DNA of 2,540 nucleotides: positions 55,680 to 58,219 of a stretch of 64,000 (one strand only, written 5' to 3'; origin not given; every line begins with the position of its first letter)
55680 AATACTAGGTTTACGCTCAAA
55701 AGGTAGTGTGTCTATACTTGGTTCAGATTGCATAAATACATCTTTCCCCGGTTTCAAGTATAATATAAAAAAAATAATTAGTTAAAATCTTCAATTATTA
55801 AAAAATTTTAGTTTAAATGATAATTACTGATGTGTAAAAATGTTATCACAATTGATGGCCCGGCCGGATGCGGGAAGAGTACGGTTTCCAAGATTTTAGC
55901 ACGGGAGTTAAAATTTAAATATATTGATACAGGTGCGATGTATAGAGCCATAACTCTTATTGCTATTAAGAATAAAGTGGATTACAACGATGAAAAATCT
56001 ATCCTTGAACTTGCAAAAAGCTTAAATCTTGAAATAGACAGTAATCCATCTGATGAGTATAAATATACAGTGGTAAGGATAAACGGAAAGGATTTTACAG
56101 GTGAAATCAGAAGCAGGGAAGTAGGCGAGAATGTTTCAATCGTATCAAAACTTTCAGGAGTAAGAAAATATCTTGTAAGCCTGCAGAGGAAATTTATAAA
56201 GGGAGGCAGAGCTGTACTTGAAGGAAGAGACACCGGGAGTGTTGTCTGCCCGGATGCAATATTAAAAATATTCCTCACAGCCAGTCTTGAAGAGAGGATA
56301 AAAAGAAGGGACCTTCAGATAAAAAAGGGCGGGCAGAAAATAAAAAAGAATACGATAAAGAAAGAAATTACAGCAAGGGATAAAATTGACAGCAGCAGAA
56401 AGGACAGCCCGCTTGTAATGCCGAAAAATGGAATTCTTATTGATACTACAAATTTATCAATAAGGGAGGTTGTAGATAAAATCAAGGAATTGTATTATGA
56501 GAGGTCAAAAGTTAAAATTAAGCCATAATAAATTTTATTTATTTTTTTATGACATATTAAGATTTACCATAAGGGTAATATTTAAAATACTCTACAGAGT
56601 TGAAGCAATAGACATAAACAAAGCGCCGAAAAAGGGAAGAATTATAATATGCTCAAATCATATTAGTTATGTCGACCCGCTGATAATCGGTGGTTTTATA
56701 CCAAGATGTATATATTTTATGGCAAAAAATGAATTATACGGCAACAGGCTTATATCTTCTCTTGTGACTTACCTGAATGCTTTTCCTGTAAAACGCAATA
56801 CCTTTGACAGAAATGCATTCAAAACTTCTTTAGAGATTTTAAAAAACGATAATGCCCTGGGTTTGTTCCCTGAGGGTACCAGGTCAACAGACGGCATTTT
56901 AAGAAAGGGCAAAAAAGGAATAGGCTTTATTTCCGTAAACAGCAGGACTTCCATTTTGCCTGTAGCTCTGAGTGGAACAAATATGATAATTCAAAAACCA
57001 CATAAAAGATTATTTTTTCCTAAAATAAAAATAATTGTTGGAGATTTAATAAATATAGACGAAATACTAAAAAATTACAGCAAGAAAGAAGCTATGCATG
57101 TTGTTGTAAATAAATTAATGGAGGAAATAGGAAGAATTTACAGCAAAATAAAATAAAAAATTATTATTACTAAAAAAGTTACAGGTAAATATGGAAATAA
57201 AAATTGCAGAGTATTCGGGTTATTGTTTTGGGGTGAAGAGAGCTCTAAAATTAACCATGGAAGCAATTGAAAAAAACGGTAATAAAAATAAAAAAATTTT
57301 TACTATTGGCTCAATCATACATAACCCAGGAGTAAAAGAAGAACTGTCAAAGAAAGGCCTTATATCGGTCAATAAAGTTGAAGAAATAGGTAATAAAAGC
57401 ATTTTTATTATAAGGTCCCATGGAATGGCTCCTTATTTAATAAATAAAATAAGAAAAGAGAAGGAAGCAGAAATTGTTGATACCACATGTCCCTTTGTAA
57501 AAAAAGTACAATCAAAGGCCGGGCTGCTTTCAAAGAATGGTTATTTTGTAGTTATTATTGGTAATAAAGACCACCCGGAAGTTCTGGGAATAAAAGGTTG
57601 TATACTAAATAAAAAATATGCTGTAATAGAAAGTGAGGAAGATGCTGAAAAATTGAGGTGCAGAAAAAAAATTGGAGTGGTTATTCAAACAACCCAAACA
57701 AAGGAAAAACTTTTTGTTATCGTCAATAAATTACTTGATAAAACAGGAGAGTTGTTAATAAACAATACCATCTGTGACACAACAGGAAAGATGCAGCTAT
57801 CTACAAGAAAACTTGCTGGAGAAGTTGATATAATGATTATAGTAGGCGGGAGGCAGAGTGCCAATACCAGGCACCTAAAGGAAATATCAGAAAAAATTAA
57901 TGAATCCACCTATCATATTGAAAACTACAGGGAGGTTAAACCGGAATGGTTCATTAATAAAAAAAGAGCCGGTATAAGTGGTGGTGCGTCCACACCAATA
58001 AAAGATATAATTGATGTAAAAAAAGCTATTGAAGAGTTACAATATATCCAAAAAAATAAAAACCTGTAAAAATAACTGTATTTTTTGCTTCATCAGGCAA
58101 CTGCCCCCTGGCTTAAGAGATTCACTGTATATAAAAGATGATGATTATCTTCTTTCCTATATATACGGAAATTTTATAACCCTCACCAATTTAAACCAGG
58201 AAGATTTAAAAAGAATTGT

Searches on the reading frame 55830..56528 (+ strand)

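Call 19: search_protein_families(library=pfam, proteins=[window:55830-56528:+], max_evalue=0.0001)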
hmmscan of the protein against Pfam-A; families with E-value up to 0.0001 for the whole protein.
window:55830-56528:+ (232 aa): 6 families
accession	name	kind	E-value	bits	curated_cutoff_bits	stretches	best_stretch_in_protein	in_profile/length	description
PF02224.24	Cytidylate_kin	-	2.3e-70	237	26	1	6-221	1-208/211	Cytidylate kinase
PF13189.12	Cytidylate_kin2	-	5.5e-12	46.7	28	1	5-185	1-148/176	Cytidylate kinase-like family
PF13238.12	AAA_18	-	5.5e-09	37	29.4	1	6-164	1-112/128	AAA domain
PF13207.12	AAA_17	-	2.5e-06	28.3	27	1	10-42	2-34/136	AAA domain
PF01202.28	SKI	-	7.7e-06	26.6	22.1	0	13-52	2-41/159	Shikimate kinase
PF03215.21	Rad17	-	9.2e-06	26.1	23.8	1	3-34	45-76/186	Rad17 P-loop domain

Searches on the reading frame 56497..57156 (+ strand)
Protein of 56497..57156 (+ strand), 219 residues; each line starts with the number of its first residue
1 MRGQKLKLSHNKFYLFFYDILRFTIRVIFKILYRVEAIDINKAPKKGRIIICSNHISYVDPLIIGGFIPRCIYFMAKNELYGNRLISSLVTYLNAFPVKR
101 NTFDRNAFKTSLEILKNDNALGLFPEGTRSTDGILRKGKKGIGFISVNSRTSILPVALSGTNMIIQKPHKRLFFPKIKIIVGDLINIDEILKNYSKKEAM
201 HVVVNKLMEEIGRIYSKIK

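Call 19: search_protein_families(library=pfam, proteins=[window:56497-57156:+], max_evalue=0.0001)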
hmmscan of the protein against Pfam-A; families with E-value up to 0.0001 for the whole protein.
window:56497-57156:+ (219 aa): 1 family
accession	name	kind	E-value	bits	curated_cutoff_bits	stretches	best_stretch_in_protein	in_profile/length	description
PF01553.26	Acyltransferase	-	1.2e-23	83.9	23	1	36-159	3-132/132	Acyltransferase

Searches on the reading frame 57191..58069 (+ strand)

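Call 19: search_protein_families(library=pfam, proteins=[window:57191-58069:+], max_evalue=0.0001)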
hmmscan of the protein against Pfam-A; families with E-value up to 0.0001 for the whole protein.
window:57191-58069:+ (292 aa): 1 family
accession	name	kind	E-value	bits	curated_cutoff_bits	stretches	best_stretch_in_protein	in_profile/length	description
PF02401.23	LYTB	-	4.8e-79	265.8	24.5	1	3-280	1-266/267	LytB protein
